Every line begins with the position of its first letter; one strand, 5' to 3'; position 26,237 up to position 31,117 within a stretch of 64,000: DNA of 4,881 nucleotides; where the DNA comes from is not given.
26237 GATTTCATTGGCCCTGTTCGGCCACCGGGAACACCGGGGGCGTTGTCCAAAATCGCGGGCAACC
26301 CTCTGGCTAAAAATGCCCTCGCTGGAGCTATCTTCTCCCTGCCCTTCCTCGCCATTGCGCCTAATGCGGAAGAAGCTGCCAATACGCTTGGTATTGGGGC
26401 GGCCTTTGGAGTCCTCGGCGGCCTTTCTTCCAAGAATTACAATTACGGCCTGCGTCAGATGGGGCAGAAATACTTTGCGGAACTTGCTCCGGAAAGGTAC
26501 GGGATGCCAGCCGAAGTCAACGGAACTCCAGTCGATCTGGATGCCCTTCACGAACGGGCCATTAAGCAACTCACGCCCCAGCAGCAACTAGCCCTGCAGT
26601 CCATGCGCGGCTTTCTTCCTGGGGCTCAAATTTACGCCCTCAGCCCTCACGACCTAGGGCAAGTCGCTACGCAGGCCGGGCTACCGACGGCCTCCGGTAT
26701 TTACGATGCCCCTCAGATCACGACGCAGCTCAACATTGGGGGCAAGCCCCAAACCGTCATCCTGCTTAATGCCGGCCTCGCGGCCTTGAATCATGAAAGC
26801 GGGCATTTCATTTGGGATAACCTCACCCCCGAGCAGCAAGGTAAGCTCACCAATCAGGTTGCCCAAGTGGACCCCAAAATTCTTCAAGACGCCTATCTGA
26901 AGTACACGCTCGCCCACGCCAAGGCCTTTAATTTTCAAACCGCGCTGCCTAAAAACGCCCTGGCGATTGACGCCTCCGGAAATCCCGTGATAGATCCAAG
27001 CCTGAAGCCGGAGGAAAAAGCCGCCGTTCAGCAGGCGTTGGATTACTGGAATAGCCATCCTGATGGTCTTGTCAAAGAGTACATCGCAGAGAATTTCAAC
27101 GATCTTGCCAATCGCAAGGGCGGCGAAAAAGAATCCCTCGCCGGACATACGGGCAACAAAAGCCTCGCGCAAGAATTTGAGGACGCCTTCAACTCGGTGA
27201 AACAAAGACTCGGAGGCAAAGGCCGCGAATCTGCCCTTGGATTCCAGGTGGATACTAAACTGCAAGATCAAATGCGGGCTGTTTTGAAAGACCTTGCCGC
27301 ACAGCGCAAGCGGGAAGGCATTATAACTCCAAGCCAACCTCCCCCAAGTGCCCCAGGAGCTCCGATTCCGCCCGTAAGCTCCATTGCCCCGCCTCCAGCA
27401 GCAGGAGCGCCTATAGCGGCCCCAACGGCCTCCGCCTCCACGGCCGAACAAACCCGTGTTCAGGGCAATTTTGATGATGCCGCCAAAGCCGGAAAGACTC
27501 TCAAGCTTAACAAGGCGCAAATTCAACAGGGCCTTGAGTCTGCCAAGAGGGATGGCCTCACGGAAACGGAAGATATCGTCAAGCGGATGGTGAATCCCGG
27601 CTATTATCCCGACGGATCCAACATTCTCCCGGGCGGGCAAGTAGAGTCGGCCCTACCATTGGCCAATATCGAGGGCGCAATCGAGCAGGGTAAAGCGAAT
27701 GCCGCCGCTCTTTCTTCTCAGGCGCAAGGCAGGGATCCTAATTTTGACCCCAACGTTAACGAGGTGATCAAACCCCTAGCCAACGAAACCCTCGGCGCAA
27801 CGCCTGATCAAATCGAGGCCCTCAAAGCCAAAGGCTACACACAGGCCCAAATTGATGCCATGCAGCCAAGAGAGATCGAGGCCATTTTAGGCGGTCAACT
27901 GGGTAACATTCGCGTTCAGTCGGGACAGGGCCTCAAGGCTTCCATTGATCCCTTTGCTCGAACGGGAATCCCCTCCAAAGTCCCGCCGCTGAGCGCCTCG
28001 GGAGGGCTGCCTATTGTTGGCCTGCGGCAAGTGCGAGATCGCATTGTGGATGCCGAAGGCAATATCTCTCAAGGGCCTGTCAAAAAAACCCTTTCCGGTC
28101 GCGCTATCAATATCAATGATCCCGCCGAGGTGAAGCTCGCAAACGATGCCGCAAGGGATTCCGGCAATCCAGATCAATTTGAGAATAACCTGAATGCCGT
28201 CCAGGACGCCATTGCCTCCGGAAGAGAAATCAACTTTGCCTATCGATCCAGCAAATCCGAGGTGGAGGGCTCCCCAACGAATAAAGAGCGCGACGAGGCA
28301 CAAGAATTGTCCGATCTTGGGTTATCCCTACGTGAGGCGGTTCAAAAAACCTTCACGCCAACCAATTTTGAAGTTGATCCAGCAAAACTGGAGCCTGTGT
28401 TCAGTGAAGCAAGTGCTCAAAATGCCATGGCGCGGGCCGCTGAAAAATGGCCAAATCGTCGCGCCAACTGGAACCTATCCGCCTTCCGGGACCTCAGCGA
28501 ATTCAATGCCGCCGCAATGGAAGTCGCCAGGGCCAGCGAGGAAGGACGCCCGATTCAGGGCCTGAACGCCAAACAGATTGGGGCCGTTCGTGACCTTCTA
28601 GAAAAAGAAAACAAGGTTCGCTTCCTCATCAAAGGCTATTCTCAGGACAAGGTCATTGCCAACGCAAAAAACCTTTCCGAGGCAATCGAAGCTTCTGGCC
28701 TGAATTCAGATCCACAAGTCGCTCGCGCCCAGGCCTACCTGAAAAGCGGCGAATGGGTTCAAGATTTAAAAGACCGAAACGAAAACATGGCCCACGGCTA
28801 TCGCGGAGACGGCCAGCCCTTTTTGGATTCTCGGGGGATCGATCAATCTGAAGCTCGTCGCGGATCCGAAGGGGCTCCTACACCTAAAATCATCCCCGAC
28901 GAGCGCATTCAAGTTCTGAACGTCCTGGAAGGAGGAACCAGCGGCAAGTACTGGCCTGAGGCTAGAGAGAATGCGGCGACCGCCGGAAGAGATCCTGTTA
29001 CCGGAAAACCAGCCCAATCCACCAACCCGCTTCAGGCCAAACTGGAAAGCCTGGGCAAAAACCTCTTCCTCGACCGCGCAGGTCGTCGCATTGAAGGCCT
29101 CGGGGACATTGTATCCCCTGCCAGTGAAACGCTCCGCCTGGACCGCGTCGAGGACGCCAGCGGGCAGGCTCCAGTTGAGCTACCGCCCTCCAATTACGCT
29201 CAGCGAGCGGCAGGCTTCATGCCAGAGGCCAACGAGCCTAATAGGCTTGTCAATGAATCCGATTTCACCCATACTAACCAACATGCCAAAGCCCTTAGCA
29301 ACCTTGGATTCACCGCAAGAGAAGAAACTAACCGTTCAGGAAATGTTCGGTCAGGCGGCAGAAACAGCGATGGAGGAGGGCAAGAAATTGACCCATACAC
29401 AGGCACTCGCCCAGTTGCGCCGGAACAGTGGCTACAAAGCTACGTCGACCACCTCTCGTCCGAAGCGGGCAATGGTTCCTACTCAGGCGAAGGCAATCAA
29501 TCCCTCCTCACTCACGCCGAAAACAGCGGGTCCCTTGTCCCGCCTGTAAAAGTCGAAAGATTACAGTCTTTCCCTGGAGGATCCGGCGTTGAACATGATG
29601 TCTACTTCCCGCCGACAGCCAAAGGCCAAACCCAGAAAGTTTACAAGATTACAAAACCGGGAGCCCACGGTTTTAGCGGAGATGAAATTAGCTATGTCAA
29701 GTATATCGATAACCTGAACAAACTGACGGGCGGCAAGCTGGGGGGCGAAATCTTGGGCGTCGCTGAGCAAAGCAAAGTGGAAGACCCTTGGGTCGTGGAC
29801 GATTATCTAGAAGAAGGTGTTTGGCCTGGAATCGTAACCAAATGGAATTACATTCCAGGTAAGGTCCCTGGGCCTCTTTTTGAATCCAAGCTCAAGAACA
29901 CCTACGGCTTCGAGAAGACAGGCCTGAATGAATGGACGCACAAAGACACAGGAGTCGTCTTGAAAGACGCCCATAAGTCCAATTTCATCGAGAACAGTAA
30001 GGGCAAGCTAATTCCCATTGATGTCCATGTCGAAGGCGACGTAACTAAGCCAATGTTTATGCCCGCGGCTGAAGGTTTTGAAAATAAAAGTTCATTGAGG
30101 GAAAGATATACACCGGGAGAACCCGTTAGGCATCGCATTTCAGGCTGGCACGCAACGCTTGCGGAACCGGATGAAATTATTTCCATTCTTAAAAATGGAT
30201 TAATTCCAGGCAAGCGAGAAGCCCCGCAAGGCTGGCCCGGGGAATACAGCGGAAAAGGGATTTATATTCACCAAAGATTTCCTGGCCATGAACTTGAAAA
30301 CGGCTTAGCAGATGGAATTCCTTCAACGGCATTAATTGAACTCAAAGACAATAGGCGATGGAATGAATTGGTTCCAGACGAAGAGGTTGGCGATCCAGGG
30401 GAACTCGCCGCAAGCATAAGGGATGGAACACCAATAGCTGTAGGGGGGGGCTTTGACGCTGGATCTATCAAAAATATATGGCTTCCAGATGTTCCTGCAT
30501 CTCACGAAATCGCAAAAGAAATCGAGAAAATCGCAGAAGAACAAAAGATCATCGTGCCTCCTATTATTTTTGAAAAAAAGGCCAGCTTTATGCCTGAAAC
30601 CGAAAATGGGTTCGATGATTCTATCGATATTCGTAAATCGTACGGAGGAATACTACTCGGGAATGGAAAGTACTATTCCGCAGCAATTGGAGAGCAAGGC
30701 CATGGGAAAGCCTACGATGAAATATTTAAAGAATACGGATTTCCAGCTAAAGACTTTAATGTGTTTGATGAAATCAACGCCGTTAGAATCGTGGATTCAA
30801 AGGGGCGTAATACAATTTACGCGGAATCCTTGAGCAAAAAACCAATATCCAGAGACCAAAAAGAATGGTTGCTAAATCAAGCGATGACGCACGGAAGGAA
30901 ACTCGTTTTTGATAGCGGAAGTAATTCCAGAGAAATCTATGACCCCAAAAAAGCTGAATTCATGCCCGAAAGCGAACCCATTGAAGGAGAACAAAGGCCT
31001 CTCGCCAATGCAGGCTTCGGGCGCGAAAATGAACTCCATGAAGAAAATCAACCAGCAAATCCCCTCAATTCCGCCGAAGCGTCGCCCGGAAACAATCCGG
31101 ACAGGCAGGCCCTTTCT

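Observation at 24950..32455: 2501-aa polyvalent protein combining HExxH peptidase, kinase-like, PARP/ART-like and ATP-grasp-like modules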

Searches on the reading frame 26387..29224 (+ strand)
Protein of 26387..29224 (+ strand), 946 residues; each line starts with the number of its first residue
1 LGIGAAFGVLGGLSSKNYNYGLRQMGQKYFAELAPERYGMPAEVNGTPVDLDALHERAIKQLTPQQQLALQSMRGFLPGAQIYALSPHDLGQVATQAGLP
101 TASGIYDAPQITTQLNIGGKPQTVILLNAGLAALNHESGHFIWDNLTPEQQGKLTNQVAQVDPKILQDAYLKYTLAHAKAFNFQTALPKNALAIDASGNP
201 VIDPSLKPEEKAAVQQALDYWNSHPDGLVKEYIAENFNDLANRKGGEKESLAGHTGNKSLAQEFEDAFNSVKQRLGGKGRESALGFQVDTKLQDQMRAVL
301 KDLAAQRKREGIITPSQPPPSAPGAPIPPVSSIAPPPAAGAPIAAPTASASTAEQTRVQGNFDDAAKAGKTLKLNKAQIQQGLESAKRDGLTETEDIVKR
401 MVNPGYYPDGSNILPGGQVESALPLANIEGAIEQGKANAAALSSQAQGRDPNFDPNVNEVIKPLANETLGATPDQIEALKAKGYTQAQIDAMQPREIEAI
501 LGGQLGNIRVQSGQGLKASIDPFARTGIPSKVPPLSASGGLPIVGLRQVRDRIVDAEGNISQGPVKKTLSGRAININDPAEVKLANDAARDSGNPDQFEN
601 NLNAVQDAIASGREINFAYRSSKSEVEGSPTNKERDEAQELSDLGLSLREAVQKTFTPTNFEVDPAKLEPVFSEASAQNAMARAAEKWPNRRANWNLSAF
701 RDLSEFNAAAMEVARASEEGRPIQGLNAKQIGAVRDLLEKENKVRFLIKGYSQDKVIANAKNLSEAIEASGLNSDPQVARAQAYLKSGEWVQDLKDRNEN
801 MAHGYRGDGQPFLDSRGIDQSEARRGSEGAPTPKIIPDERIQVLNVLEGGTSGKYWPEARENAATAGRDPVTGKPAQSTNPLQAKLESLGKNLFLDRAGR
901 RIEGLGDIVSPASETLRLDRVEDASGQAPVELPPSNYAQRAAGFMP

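Call 40: find_homologous_proteins(query=A3, max_evalue=0.001)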
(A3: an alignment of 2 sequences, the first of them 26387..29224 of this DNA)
Query A3 (2 sequences): 8000 candidates shared short words with the query, none scored E <= 0.001.

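Call 105: search_solved_structures(query=A3, max_evalue=5, show_alignments=0)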
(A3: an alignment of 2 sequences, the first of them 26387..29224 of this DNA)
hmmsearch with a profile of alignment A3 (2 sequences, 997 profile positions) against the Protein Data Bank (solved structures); distinct sequences matched with E-value up to 5: 10.
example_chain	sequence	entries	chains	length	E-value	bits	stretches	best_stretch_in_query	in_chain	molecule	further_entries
2a03_A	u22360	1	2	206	0.00066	21.1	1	207-268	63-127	Fe-superoxide dismutase homolog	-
2awp_A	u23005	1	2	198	0.00098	20.6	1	207-268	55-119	Iron Super-Oxide Dismutase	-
2goj_A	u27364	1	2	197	0.011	17.1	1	208-268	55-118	Fe-superoxide dismutase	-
2bpi_A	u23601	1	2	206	0.012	17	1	208-268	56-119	FE-SUPEROXIDE DISMUTASE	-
1p6t_A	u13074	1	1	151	0.059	14.7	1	888-963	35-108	Potential copper-transporting ATPase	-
2rml_A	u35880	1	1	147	0.062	14.6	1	888-963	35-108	Copper-transporting P-type ATPase copA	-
4yet_A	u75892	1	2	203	0.11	13.9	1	213-268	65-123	Superoxide dismutase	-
1isa_A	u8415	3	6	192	0.96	10.7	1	217-258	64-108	IRON(II) SUPEROXIDE DISMUTASE | IRON(III) SUPEROXIDE DISMUTASE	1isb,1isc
1za5_A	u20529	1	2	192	1.1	10.5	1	217-258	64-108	Superoxide dismutase [Fe]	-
2bkb_A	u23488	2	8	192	1.1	10.5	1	217-258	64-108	SUPEROXIDE DISMUTASE [FE]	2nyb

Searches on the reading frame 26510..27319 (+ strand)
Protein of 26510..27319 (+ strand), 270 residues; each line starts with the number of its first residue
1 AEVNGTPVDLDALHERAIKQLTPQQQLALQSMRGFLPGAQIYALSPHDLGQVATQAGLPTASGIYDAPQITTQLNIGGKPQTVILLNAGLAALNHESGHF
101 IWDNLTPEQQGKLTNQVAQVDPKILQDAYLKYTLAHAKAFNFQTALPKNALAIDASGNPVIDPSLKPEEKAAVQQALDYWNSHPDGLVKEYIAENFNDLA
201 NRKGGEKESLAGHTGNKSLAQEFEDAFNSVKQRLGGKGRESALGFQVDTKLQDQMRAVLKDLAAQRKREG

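Call 11: search_protein_families(library=pfam, proteins=[window:26510-27319:+], max_evalue=5)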
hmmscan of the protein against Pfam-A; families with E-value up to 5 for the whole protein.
window:26510-27319:+ (270 aa): 0 families

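Call 16: search_protein_families(library=ncbifam, proteins=[window:26510-27319:+], max_evalue=1)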
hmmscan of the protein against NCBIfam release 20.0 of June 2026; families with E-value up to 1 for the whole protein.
window:26510-27319:+ (270 aa): 0 families

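Call 69: find_homologous_proteins(query=window:26510-27319:+, max_evalue=0.01)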
Query window:26510-27319:+: 1372 candidates shared short words with the query, none scored E <= 0.01.

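Call 72: search_solved_structures(query=A9, max_evalue=10, show_alignments=4)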
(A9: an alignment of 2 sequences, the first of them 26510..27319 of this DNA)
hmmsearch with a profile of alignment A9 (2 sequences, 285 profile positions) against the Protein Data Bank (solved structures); distinct sequences matched with E-value up to 10: 12.
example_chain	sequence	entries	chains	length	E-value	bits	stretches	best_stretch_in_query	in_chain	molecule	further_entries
2a03_A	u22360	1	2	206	0.00014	24.8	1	167-228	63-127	Fe-superoxide dismutase homolog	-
2awp_A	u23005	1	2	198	0.00021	24.2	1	167-228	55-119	Iron Super-Oxide Dismutase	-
2goj_A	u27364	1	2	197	0.0022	20.8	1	168-228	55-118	Fe-superoxide dismutase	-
2bpi_A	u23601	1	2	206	0.0023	20.7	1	168-228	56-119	FE-SUPEROXIDE DISMUTASE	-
4yet_A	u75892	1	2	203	0.023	17.5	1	173-228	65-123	Superoxide dismutase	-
1isa_A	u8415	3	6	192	0.21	14.4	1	177-218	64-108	IRON(II) SUPEROXIDE DISMUTASE | IRON(III) SUPEROXIDE DISMUTASE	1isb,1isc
1za5_A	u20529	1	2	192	0.23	14.2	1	177-218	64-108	Superoxide dismutase [Fe]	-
2bkb_A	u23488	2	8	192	0.24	14.1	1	177-218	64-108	SUPEROXIDE DISMUTASE [FE]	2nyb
9npp_A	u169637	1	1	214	0.32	13.7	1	137-221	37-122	Superoxide dismutase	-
2gpc_A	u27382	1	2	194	0.5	13.1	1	128-232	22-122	iron superoxide dismutase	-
8sl7_A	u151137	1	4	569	1.2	11.8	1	103-155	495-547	Tryptophanase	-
5xnc_A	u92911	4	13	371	1.4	11.6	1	26-68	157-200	N(4)-bis(aminopropyl)spermidine synthase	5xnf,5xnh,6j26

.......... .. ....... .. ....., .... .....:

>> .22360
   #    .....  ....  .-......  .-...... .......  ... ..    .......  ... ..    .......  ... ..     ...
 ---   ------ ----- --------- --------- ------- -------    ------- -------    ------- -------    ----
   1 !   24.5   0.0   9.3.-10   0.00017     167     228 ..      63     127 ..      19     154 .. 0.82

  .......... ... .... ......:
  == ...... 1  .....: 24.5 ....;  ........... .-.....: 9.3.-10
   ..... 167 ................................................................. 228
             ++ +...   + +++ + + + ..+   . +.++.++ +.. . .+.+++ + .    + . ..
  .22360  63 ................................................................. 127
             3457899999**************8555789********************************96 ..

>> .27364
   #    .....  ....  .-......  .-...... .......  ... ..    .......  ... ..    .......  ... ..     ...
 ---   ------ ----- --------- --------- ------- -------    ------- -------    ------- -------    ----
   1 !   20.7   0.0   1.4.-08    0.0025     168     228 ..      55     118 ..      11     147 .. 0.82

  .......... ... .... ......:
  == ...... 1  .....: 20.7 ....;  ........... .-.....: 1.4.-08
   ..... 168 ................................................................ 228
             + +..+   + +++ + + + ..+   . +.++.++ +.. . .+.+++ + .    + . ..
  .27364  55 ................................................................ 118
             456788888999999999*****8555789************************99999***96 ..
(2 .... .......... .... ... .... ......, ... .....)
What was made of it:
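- Tried and rejected: It covers 62 residues without the metal ligands (call 72).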

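Call 73: search_protein_families(library=pfam, alignment_id=A9, max_evalue=10)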
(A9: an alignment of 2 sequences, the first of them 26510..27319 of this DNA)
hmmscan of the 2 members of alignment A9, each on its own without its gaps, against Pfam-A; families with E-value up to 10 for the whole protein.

A. member 1, window:26510-27319:+ (270 aa): 0 families

B. families by the number of members that match (of 2 scanned): 1 family
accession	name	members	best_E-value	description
PF14048.11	MBD_C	1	0.086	C-terminal domain of methyl-CpG binding protein 2 and 3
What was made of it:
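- On Zincin-like metallopeptidase (MPTase of polyvalent proteins): No Pfam or PDB-profile zincin hit; only a local Fe-SOD match (calls 11, 72, 73, 105).
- The HExxH region has no zincin hit in Pfam or in a PDB profile search; its only PDB hit is a 62-aa stretch of Fe-superoxide dismutase (calls 72, 73, 105).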

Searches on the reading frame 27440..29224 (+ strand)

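Call 11: search_protein_families(library=pfam, proteins=[window:27440-29224:+], max_evalue=5)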
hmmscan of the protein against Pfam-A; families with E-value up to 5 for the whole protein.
window:27440-29224:+ (595 aa): 2 families
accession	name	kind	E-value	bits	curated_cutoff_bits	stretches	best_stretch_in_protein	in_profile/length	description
PF13280.12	WYL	-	0.021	15.3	21.8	1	250-274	2-26/70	WYL domain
PF02259.29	FAT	-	0.028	14.1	24.2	1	391-449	206-261/343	FAT domain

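Call 16: search_protein_families(library=ncbifam, proteins=[window:27440-29224:+], max_evalue=1)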
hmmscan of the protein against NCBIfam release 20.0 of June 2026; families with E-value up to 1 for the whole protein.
window:27440-29224:+ (595 aa): 0 families

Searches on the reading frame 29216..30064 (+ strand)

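Call 11: search_protein_families(library=pfam, proteins=[window:29216-30064:+], max_evalue=5)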
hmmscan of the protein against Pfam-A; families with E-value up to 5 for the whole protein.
window:29216-30064:+ (283 aa): 2 families
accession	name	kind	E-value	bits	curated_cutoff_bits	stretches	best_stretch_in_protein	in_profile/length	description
PF18762.7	Kinase-PolyVal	-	0.00027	21.4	27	1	228-270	113-154/160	Serine/Threonine/Tyrosine Kinase found in polyvalent proteins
PF23125.1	Xre-MbcA-ParS_M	-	0.18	12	27.8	1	224-251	5-32/51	Antitoxin Xre/MbcA/ParS-like, middle domain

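Call 16: search_protein_families(library=ncbifam, proteins=[window:29216-30064:+], max_evalue=1)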
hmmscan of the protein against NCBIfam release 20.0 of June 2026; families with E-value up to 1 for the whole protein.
window:29216-30064:+ (283 aa): 0 families

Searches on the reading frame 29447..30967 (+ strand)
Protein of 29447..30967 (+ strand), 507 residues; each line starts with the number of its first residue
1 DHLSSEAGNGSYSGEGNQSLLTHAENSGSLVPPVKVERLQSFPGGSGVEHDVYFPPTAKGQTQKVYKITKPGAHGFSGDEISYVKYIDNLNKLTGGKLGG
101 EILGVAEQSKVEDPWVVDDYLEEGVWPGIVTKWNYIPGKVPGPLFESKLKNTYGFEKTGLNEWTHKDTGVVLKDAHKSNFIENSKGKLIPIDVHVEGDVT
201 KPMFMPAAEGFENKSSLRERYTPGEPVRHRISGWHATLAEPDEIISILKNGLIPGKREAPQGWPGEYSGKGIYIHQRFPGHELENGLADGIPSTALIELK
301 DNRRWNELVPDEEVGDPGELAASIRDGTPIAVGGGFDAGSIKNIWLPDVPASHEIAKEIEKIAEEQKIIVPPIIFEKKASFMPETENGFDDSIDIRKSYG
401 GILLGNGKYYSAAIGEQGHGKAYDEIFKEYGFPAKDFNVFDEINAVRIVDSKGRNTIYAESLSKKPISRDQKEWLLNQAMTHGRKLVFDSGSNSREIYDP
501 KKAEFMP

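Call 118: search_solved_structures(query=A5, max_evalue=10, show_alignments=3)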
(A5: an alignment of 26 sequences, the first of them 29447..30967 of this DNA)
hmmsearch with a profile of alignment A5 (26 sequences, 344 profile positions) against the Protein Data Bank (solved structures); distinct sequences matched with E-value up to 10: 6.
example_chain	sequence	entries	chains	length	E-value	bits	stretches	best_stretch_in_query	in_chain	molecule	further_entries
8baq_A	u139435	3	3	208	0.049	15.9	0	199-222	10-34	DarT ssDNA thymidine ADP-ribosyltransferase family protein | E. coli C7 DarT1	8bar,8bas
8tfz_A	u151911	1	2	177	0.32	13.2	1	195-227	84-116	Probable RNA 2'-phosphotransferase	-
9ld4_A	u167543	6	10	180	0.83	11.9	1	194-225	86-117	Probable RNA 2'-phosphotransferase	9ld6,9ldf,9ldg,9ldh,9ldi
9ld3_A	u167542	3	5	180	0.85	11.8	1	194-225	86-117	Probable RNA 2'-phosphotransferase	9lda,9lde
9ldc_A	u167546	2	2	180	0.85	11.8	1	194-225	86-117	Probable RNA 2'-phosphotransferase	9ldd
7bq6_A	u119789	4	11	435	1.5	11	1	37-90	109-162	Pg protein | Pennisetum glaucum monodehydroascorbate reductase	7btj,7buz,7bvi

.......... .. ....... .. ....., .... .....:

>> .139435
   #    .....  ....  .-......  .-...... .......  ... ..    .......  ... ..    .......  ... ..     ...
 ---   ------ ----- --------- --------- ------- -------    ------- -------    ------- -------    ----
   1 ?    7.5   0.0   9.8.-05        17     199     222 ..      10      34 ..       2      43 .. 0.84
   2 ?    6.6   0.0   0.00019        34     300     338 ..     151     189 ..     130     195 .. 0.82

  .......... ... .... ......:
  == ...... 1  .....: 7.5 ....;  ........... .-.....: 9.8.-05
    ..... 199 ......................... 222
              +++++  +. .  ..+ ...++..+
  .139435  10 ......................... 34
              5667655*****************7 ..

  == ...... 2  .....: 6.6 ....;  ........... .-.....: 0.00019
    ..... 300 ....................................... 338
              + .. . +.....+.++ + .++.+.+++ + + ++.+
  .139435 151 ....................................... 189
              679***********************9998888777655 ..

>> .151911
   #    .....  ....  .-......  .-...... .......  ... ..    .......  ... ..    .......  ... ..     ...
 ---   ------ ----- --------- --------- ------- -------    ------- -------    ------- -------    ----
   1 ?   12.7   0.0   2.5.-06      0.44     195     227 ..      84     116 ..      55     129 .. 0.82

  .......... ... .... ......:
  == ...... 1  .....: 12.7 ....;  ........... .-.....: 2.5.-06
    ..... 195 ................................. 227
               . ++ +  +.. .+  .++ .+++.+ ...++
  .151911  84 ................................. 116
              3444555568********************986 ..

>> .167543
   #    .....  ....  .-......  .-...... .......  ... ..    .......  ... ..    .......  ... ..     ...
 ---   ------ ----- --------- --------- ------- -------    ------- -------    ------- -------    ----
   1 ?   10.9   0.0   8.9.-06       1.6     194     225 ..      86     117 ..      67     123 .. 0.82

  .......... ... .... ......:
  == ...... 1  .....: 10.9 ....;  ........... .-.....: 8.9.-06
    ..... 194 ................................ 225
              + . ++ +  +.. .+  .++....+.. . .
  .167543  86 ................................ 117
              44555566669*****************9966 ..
